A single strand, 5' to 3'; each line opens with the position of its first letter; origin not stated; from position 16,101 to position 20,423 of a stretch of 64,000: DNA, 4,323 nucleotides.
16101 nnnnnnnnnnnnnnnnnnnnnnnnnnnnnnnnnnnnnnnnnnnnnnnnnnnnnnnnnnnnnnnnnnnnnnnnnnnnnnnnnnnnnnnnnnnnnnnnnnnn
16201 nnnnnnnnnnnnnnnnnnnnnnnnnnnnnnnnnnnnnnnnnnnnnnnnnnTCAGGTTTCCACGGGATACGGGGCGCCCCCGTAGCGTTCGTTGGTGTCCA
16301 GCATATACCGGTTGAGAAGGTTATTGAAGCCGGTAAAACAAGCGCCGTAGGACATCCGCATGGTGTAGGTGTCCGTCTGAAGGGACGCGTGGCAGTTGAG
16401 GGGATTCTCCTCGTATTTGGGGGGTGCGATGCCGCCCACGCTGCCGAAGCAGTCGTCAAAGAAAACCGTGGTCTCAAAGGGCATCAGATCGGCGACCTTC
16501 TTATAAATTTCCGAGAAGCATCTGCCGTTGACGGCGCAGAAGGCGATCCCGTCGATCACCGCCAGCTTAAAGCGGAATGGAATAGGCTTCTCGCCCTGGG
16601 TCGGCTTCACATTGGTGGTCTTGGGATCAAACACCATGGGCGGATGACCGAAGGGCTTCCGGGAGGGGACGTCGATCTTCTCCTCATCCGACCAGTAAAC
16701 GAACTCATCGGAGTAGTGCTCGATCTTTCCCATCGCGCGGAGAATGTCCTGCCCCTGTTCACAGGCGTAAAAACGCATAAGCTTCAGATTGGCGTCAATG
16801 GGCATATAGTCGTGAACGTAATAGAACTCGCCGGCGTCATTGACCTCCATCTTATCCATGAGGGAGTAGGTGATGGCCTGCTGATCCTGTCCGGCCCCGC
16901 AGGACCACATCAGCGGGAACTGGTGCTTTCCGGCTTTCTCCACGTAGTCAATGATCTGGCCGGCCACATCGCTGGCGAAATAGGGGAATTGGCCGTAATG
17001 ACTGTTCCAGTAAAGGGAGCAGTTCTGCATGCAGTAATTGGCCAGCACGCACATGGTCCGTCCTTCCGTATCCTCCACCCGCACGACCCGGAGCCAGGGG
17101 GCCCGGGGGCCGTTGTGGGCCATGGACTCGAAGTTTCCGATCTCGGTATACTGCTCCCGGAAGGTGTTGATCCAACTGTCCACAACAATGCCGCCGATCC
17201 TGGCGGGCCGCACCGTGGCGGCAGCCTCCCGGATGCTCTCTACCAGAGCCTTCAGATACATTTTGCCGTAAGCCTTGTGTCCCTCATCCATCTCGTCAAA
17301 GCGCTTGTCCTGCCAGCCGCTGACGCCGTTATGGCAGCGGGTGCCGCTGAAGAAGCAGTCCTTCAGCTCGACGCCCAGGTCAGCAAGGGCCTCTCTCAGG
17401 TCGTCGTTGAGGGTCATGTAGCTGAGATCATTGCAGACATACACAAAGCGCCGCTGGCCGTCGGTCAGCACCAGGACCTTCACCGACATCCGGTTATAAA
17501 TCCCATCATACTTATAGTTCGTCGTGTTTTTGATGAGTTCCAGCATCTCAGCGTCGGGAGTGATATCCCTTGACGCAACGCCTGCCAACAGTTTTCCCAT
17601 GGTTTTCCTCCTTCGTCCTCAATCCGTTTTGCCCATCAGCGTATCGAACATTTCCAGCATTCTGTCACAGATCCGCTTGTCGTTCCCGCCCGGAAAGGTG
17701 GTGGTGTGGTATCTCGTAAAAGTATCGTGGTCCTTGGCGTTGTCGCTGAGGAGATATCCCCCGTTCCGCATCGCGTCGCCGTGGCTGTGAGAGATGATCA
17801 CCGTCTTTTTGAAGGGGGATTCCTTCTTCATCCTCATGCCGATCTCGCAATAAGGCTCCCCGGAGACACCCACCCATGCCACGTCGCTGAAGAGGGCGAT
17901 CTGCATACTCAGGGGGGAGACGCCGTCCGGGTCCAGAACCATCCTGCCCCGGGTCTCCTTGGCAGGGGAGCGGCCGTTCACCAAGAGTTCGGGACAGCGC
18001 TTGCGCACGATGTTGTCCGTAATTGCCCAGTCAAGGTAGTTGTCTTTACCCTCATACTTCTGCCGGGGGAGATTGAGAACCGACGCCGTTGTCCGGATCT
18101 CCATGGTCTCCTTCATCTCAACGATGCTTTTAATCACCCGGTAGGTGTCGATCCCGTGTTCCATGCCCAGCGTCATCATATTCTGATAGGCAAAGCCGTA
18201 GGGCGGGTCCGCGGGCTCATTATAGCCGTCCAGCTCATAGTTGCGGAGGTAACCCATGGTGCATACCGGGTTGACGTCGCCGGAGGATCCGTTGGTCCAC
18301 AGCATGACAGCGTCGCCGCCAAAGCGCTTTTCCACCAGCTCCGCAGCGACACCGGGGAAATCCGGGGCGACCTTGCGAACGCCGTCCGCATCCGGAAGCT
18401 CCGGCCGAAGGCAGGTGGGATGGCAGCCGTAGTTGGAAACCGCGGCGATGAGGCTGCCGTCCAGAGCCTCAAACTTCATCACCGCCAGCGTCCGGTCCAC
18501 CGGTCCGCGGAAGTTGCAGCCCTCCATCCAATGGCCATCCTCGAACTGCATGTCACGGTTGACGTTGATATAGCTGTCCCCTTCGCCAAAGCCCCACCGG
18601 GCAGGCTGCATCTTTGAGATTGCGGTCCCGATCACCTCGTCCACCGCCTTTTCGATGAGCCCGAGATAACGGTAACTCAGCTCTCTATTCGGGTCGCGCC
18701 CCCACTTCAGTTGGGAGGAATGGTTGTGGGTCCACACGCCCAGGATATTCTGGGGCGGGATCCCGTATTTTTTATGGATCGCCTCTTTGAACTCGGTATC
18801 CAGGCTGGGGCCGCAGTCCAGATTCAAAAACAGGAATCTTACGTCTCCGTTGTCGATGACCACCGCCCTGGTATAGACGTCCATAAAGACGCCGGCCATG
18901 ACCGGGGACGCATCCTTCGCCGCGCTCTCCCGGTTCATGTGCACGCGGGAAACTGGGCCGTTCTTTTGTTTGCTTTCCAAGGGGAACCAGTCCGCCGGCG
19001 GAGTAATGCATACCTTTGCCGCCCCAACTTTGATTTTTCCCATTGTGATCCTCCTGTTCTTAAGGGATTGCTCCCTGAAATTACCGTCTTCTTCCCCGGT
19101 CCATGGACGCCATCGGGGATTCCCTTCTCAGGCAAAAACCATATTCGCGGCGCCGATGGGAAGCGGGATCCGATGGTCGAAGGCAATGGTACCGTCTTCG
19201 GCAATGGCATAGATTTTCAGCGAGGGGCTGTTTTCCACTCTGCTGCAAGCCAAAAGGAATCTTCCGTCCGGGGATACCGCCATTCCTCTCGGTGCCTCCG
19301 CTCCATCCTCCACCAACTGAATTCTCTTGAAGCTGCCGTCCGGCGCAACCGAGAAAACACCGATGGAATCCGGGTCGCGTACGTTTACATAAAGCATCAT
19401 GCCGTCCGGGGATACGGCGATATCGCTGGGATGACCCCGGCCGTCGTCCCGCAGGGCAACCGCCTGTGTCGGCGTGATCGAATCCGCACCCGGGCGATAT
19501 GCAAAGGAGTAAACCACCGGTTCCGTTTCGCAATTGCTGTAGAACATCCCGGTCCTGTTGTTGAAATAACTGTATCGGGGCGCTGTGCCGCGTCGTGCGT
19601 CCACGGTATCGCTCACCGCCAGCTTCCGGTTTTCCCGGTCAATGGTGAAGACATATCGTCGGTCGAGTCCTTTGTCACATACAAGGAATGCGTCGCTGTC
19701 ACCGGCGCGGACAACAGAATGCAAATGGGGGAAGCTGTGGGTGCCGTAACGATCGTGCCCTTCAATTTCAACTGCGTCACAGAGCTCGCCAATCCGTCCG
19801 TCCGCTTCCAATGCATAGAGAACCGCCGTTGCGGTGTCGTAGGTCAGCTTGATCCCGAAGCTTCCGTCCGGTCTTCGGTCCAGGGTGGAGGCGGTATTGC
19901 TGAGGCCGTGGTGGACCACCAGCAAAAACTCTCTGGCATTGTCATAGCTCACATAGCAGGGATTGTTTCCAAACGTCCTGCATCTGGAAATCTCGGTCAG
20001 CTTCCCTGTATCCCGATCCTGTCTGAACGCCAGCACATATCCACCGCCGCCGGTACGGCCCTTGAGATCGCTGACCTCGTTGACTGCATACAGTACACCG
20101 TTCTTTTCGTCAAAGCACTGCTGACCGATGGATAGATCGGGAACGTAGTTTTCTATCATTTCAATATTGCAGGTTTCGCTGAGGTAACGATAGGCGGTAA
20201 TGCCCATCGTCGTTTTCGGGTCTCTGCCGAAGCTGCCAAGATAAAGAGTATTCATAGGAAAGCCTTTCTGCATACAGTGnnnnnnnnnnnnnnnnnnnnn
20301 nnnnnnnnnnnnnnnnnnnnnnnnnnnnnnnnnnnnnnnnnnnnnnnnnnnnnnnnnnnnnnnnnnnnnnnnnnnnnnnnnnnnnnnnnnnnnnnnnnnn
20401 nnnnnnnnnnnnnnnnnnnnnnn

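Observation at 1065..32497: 31-kb single-strand hydrolase cluster with its own importer and two ROK regulators: candidate uncharacterised catabolic system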

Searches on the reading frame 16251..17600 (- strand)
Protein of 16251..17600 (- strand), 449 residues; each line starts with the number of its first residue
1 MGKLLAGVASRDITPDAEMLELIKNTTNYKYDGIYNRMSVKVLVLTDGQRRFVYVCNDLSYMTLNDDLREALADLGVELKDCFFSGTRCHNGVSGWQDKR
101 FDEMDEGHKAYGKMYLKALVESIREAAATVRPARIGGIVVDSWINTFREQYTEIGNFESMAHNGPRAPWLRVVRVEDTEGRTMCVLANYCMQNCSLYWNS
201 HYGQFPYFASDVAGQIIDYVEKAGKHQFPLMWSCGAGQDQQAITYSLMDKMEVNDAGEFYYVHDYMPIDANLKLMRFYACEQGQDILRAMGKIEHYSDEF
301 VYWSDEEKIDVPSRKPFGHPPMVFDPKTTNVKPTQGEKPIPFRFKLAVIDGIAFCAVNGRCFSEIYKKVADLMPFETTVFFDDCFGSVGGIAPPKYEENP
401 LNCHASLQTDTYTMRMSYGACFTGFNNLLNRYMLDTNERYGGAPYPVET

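Call 4: search_protein_families(library=pfam, proteins=[window:16251-17600:-], max_evalue=0.01)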
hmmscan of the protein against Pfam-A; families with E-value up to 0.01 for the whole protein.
window:16251-17600:- (449 aa): 0 families

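Call 7: search_protein_families(library=ncbifam, proteins=[window:16251-17600:-], max_evalue=0.01)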
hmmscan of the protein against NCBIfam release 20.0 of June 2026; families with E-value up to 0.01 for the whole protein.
window:16251-17600:- (449 aa): 0 families

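Call 62: search_protein_families(library=pfam, proteins=[window:16251-17600:-], max_evalue=1)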
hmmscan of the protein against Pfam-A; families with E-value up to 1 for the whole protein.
window:16251-17600:- (449 aa): 1 family
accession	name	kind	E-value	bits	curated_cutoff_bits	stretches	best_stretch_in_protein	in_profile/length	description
PF24672.1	DUF7654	-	0.038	14.1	27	1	11-77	46-107/145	Domain of unknown function (DUF7654)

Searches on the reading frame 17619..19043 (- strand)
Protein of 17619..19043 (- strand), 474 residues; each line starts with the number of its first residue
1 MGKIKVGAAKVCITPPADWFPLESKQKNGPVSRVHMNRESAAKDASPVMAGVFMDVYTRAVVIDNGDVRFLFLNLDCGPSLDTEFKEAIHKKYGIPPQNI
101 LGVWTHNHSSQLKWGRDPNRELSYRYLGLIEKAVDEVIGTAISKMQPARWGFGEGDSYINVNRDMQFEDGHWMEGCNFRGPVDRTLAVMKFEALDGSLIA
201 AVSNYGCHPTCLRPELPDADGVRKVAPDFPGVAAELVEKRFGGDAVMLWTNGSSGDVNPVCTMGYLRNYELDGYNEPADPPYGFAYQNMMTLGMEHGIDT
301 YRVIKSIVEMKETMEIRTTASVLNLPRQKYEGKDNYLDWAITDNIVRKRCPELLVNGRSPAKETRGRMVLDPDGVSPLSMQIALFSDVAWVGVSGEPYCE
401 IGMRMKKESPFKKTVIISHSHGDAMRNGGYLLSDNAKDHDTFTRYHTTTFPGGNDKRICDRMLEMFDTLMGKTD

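Call 4: search_protein_families(library=pfam, proteins=[window:17619-19043:-], max_evalue=0.01)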
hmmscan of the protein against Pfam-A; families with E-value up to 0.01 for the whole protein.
window:17619-19043:- (474 aa): 0 families

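Call 62: search_protein_families(library=pfam, proteins=[window:17619-19043:-], max_evalue=1)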
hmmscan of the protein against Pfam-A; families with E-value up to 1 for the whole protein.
window:17619-19043:- (474 aa): 1 family
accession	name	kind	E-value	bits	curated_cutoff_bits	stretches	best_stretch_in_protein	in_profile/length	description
PF11626.13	Rap1_C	-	0.22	12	24.2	1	68-114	12-58/84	TRF2-interacting telomeric protein/Rap1 - C terminal domain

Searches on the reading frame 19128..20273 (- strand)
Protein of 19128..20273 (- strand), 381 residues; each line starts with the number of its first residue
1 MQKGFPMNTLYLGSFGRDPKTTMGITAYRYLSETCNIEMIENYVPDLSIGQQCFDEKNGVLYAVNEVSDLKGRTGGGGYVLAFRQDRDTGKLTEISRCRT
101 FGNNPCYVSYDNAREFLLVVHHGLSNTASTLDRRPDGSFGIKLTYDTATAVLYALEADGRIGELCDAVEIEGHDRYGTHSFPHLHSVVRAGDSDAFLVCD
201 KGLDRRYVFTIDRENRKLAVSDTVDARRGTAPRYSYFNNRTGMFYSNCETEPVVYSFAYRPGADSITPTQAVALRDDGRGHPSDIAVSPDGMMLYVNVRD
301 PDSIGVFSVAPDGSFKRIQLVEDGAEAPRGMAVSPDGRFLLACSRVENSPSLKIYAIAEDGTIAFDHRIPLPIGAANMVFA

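Call 4: search_protein_families(library=pfam, proteins=[window:19128-20273:-], max_evalue=0.01)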
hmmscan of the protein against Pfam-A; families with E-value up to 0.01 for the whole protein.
window:19128-20273:- (381 aa): 2 families
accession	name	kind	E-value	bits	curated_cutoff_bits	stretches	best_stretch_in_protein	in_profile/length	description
PF10282.15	Lactonase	-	8.3e-47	160.5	21.7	1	10-362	2-326/344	Lactonase, 7-bladed beta-propeller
PF01436.27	NHL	-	0.0049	17.3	20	0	328-344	4-20/28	NHL repeat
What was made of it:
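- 19128..20273 (-): g14, 7-bladed beta-propeller lactonase. PF10282, 160.5 bits (call 4).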

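Call 7: search_protein_families(library=ncbifam, proteins=[window:19128-20273:-], max_evalue=0.01)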
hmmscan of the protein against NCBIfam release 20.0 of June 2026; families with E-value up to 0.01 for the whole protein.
window:19128-20273:- (381 aa): 3 families
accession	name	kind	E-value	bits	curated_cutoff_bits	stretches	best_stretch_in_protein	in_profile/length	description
NF050136.1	PGL_lacton_Staph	exception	8.7e-16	57.8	500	1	135-355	94-315/341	6-phosphogluconolactonase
NF008258.1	PRK11028.1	equivalog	8e-13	48.2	370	1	182-366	127-314/330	6-phosphogluconolactonase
TIGR03866.1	PQQ_ABC_repeats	subfamily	1.4e-05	24.4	287.3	1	281-347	84-146/310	PQQ-dependent catabolism-associated beta-propeller protein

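Call 44: search_solved_structures(query=window:19128-20273:-, max_evalue=0.00001)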
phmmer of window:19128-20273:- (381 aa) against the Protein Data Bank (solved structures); distinct sequences matched with E-value up to 0.00001: 9.
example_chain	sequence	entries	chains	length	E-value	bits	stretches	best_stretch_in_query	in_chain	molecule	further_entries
4qrj_A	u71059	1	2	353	6.7e-18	68.4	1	147-355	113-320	putative 6-phosphogluconolactonase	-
3scy_A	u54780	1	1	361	1.9e-15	60.3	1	143-348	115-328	Hypothetical bacterial 6-phosphogluconolactonase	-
6igb_A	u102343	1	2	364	1.2e-14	57.7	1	57-357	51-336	Periplasmic gluconolactonase, PpgL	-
3fgb_A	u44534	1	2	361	9e-14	54.8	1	137-360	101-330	uncharacterized protein Q89ZH8_BACTN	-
3hfq_A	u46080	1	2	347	4e-11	46.1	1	143-355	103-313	uncharacterized protein lp_2219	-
6nau_A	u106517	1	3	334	5.7e-11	45.6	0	277-362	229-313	6-phosphogluconolactonase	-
1ri6_A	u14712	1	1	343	1.1e-10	44.7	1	205-362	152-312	putative isomerase ybhE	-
1l0q_A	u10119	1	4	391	2.8e-10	43.3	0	280-345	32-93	Surface layer protein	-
5c2v_B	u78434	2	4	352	2.6e-07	33.5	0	277-344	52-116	HYDRAZINE SYNTHASE BETA SUBUNIT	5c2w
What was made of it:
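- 19128..20273 (-): Weak similarity to 6-phosphogluconolactonases and the gluconolactonase PpgL (call 44).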
